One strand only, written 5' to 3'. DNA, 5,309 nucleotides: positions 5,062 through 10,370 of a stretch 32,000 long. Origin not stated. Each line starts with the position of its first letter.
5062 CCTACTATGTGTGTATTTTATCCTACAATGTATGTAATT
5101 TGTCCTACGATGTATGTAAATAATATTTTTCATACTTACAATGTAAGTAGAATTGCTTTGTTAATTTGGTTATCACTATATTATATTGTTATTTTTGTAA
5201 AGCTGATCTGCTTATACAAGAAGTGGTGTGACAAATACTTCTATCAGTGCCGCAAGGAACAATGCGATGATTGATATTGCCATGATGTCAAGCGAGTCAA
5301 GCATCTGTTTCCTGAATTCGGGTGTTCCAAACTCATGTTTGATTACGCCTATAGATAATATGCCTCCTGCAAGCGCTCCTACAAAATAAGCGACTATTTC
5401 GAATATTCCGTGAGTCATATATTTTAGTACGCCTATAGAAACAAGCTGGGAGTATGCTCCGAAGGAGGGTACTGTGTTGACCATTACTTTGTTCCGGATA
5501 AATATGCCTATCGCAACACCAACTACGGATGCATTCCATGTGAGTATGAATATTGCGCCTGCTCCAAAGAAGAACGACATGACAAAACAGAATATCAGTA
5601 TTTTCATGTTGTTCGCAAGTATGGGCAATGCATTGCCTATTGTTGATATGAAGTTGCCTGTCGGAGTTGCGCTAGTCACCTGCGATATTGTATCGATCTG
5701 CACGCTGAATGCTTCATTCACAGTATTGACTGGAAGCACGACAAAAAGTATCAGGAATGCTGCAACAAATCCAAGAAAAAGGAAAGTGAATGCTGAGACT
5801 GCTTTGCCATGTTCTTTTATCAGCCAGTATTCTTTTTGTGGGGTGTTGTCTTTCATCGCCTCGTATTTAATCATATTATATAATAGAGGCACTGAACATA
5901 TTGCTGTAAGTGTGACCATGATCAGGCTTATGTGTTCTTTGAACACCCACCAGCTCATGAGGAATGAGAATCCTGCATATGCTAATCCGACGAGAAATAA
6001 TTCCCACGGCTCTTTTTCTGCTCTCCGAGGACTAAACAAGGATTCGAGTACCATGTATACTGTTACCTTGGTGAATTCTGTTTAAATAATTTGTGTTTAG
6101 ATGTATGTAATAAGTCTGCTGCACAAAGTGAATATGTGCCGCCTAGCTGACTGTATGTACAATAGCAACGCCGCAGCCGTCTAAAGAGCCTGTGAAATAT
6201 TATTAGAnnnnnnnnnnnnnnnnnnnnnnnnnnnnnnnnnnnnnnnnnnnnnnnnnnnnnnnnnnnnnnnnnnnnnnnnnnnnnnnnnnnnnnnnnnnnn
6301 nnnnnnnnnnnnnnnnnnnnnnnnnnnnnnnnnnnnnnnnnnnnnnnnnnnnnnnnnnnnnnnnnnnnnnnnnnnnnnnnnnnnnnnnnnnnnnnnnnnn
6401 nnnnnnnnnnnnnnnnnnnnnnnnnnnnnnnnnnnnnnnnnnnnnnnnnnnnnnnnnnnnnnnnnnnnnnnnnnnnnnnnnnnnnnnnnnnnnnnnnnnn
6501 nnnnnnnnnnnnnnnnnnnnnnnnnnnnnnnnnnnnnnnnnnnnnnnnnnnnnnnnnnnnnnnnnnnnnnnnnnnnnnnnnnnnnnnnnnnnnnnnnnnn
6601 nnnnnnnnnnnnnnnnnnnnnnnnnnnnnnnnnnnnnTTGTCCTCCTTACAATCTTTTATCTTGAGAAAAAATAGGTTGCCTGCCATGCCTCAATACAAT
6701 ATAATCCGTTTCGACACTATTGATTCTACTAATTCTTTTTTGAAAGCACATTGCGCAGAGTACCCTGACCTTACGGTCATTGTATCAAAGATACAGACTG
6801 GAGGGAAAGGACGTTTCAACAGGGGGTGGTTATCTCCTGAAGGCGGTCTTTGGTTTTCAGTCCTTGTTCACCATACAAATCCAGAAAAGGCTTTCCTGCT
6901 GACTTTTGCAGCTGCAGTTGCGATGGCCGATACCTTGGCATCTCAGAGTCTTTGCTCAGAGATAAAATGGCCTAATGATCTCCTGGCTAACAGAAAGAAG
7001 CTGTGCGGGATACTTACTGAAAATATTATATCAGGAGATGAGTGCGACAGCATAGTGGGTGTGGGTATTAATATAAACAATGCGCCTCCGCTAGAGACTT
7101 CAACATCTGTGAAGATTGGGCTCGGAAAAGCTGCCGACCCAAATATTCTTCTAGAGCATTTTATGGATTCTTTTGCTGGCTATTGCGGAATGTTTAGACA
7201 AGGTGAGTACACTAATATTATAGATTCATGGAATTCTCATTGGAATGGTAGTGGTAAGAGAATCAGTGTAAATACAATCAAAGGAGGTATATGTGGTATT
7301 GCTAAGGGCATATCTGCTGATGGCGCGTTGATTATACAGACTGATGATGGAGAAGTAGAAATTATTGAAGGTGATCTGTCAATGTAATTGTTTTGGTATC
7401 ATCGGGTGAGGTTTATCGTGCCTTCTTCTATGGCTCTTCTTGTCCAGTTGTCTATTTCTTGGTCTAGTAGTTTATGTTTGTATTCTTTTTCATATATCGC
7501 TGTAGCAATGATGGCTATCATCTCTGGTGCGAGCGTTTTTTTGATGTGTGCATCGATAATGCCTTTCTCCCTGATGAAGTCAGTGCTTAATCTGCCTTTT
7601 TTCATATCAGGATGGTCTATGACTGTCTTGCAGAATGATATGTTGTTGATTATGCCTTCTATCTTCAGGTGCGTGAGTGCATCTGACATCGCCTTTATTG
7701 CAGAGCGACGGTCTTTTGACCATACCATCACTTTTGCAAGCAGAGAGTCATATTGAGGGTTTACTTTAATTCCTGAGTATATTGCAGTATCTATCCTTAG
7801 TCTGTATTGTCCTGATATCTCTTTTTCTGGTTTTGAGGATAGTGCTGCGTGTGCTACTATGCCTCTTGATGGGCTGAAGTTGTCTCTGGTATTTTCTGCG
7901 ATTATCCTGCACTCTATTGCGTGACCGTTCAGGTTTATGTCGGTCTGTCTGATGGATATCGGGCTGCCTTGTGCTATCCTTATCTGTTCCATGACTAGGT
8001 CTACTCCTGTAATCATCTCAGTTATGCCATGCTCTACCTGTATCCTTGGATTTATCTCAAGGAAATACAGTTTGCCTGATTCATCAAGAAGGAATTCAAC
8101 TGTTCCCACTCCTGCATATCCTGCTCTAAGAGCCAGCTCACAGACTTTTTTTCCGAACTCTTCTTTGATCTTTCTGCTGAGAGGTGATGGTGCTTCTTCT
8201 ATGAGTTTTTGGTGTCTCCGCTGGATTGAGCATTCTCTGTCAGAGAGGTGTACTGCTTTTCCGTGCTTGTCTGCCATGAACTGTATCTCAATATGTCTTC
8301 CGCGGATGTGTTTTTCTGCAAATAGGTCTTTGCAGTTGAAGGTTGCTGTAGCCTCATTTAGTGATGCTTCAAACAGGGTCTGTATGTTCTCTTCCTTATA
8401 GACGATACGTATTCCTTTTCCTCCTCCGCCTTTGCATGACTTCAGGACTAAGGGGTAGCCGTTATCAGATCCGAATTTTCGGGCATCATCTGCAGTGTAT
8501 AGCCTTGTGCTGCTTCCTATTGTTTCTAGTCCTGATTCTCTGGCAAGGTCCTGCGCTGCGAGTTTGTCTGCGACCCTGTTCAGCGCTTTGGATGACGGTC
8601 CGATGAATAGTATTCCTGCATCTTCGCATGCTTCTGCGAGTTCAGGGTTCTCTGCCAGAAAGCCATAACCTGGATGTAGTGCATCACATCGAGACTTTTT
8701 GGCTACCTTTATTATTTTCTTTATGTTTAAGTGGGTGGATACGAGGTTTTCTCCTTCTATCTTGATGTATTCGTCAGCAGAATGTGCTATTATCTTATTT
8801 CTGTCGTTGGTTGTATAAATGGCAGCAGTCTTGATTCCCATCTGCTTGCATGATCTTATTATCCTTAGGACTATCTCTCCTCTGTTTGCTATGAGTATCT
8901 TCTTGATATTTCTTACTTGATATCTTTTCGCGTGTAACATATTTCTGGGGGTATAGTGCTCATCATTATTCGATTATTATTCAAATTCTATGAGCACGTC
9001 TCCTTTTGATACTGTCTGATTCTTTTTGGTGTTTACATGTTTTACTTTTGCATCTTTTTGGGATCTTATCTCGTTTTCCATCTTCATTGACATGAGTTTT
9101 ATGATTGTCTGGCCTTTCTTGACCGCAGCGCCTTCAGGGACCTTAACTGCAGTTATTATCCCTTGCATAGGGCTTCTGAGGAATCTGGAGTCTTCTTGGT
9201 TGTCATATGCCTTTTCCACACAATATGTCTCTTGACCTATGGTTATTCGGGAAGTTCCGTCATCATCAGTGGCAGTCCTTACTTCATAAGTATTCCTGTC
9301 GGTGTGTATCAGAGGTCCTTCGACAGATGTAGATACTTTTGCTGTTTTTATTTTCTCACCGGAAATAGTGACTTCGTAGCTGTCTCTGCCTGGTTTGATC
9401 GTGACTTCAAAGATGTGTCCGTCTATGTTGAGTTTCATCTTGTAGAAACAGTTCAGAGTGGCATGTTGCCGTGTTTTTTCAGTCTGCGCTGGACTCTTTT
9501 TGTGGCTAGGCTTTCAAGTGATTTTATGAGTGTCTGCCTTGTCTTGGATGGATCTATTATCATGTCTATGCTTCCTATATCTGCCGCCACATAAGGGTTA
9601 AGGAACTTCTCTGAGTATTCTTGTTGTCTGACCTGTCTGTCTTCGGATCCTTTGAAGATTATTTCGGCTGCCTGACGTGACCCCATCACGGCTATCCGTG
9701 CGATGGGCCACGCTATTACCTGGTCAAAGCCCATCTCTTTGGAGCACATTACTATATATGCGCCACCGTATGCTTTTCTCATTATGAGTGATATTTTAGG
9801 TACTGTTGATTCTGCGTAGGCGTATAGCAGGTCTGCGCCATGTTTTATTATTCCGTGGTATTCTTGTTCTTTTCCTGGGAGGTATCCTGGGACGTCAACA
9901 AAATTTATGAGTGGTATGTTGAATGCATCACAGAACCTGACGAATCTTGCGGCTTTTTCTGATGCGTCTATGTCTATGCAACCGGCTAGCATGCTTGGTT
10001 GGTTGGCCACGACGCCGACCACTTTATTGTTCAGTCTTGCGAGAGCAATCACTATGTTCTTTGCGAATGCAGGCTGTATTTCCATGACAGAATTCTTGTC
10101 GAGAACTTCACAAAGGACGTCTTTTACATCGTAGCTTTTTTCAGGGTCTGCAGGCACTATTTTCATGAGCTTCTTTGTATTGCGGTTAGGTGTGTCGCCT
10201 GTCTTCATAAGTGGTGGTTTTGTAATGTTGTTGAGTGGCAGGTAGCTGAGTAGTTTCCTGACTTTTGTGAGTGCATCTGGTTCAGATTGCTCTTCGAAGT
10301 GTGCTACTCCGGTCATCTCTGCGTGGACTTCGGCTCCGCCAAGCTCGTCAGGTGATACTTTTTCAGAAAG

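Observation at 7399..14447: Seven-gene operon fusing an archaeal-type acyl-CoA carboxylase to KAS III, FabG, crotonase and a Cys-hydrolase, with no ACP, FabD, FabF or FabI in sight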

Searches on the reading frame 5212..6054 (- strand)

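Call 6: search_protein_families(library=pfam, proteins=[window:5212-6054:-])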
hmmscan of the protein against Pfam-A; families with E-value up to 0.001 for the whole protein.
window:5212-6054:- (280 aa): 1 family
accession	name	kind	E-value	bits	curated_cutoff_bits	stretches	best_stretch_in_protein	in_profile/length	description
PF01944.22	SpoIIM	-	7.7e-14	52.4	26.9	1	93-277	6-163/163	Stage II sporulation protein M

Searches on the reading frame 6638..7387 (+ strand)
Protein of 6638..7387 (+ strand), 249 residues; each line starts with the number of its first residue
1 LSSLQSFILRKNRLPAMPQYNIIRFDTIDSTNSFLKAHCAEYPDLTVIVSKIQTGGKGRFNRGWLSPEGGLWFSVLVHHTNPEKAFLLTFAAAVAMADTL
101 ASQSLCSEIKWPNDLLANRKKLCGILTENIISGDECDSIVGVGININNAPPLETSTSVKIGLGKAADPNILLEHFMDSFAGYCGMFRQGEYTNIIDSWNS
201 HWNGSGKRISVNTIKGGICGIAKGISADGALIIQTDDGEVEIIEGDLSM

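Call 6: search_protein_families(library=pfam, proteins=[window:6638-7387:+])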
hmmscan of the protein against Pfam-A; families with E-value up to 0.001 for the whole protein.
window:6638-7387:+ (249 aa): 2 families
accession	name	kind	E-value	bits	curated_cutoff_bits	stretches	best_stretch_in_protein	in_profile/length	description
PF03099.24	BPL_LplA_LipB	-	1.2e-21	77.5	21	1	26-145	3-133/133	Biotin/lipoate A/B protein ligase family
PF02237.23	BPL_C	-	1.8e-08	34.6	21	1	205-247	2-45/48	Biotin protein ligase C terminal domain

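Call 7: search_protein_families(library=ncbifam, proteins=[window:6638-7387:+])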
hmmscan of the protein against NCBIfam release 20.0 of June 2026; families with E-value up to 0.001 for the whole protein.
window:6638-7387:+ (249 aa): 11 families
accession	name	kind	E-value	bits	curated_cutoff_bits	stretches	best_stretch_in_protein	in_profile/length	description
TIGR00121.1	birA_ligase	equivalog_domain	9.4e-51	172.6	83.1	1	22-247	2-232/235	biotin--[acetyl-CoA-carboxylase] ligase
NF006206.0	PRK08330.1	equivalog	1.2e-50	172.1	311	1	20-249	11-240/243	biotin--protein ligase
NF008847.0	PRK11886.1-2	equivalog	2.9e-32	112.3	293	1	11-249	69-316/320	bifunctional biotin--[acetyl-CoA-carboxylase] ligase/biotin operon repressor BirA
NF008848.0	PRK11886.1-3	equivalog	2.7e-31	108.8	362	1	18-249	76-315/319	bifunctional biotin--[acetyl-CoA-carboxylase] ligase/biotin operon repressor BirA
NF008850.0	PRK11886.1-5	equivalog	1.2e-25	90.4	489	1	21-249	80-316/320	bifunctional biotin--[acetyl-CoA-carboxylase] ligase/biotin operon repressor BirA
NF008849.0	PRK11886.1-4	equivalog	2.9e-22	79.2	474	1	17-248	76-315/320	bifunctional biotin--[acetyl-CoA-carboxylase] ligase/biotin operon repressor BirA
NF005405.0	PRK06955.1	equivalog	1.9e-21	76.5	312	1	26-249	39-293/300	biotin--[acetyl-CoA-carboxylase] ligase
NF004607.0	PRK05935.1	equivalog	4.8e-19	68.9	219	1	26-149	9-136/190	biotin--protein ligase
NF009862.0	PRK13325.1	equivalog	4.1e-18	65.4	761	1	45-249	110-322/592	bifunctional biotin--[acetyl-CoA-carboxylase] ligase/type III pantothenate kinase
NF008846.0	PRK11886.1-1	equivalog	7.1e-17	61.7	353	1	47-245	103-304/312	bifunctional biotin--[acetyl-CoA-carboxylase] ligase/biotin operon repressor BirA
NF006294.0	PRK08477.1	equivalog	2.3e-14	53.3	179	1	19-178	3-157/214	biotin--[acetyl-CoA-carboxylase] ligase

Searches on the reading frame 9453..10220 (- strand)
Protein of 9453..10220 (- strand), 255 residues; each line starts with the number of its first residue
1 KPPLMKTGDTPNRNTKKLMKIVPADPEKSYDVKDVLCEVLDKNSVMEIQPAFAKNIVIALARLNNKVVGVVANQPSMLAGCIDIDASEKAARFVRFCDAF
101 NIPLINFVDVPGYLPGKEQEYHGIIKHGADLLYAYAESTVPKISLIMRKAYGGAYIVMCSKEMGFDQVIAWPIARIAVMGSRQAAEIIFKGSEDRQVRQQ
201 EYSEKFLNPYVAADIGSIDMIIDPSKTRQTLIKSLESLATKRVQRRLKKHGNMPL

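Call 73: search_solved_structures(query=window:9453-10220:-, max_evalue=1e-60, show_alignments=5)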
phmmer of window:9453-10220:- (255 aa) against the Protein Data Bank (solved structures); distinct sequences matched with E-value up to 1e-60: 26.
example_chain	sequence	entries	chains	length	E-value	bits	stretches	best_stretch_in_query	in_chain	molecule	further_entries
1vrg_A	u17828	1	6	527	3.5e-91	308.2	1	4-255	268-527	propionyl-CoA carboxylase, beta subunit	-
9wkr_G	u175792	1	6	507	2e-89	302.5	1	3-255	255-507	Propionyl-CoA carboxylase beta chain, mitochondrial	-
7ybu_C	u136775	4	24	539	2.5e-89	302.2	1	3-255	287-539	Propionyl-CoA carboxylase beta chain, mitochondrial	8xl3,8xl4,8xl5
8zv5_B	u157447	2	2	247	2.9e-87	295.4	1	12-255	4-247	Propionyl-CoA carboxylase beta chain, mitochondrial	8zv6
8zux_B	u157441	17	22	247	5.5e-87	294.5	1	12-255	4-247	Propionyl-CoA carboxylase beta chain, mitochondrial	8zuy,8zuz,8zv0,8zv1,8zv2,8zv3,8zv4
3n6r_B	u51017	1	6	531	5.7e-85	287.9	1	1-255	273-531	Propionyl-CoA carboxylase, beta subunit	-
1on3_A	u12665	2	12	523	6.1e-85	287.8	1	14-254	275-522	Methylmalonyl-CoA carboxyltransferase 12S subunit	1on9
8sgx_C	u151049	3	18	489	5.1e-82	278.2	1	3-255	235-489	Propionyl-coa carboxylase beta chain, putative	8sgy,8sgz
8pn7_A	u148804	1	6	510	5.4e-81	274.9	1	5-255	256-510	Propionyl-CoA carboxylase beta chain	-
6ybq_A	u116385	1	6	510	5.4e-81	274.9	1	5-255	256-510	Propionyl-CoA carboxylase beta chain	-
8pn8_A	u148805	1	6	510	5.9e-81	274.8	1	5-255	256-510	Propionyl-CoA carboxylase beta chain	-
1x0u_A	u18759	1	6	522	4.1e-80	272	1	1-255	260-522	hypothetical methylmalonyl-CoA decarboxylase alpha subunit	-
6ybp_A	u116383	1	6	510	1e-79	270.7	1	5-255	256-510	Propionyl-CoA carboxylase beta chain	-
7w5u_A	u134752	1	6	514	1.8e-79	269.9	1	3-254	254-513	Acetyl-CoA carboxylase complex, beta-chain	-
5inf_A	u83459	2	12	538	4e-78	265.5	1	19-255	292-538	Carboxyl transferase | Putative carboxyl transferase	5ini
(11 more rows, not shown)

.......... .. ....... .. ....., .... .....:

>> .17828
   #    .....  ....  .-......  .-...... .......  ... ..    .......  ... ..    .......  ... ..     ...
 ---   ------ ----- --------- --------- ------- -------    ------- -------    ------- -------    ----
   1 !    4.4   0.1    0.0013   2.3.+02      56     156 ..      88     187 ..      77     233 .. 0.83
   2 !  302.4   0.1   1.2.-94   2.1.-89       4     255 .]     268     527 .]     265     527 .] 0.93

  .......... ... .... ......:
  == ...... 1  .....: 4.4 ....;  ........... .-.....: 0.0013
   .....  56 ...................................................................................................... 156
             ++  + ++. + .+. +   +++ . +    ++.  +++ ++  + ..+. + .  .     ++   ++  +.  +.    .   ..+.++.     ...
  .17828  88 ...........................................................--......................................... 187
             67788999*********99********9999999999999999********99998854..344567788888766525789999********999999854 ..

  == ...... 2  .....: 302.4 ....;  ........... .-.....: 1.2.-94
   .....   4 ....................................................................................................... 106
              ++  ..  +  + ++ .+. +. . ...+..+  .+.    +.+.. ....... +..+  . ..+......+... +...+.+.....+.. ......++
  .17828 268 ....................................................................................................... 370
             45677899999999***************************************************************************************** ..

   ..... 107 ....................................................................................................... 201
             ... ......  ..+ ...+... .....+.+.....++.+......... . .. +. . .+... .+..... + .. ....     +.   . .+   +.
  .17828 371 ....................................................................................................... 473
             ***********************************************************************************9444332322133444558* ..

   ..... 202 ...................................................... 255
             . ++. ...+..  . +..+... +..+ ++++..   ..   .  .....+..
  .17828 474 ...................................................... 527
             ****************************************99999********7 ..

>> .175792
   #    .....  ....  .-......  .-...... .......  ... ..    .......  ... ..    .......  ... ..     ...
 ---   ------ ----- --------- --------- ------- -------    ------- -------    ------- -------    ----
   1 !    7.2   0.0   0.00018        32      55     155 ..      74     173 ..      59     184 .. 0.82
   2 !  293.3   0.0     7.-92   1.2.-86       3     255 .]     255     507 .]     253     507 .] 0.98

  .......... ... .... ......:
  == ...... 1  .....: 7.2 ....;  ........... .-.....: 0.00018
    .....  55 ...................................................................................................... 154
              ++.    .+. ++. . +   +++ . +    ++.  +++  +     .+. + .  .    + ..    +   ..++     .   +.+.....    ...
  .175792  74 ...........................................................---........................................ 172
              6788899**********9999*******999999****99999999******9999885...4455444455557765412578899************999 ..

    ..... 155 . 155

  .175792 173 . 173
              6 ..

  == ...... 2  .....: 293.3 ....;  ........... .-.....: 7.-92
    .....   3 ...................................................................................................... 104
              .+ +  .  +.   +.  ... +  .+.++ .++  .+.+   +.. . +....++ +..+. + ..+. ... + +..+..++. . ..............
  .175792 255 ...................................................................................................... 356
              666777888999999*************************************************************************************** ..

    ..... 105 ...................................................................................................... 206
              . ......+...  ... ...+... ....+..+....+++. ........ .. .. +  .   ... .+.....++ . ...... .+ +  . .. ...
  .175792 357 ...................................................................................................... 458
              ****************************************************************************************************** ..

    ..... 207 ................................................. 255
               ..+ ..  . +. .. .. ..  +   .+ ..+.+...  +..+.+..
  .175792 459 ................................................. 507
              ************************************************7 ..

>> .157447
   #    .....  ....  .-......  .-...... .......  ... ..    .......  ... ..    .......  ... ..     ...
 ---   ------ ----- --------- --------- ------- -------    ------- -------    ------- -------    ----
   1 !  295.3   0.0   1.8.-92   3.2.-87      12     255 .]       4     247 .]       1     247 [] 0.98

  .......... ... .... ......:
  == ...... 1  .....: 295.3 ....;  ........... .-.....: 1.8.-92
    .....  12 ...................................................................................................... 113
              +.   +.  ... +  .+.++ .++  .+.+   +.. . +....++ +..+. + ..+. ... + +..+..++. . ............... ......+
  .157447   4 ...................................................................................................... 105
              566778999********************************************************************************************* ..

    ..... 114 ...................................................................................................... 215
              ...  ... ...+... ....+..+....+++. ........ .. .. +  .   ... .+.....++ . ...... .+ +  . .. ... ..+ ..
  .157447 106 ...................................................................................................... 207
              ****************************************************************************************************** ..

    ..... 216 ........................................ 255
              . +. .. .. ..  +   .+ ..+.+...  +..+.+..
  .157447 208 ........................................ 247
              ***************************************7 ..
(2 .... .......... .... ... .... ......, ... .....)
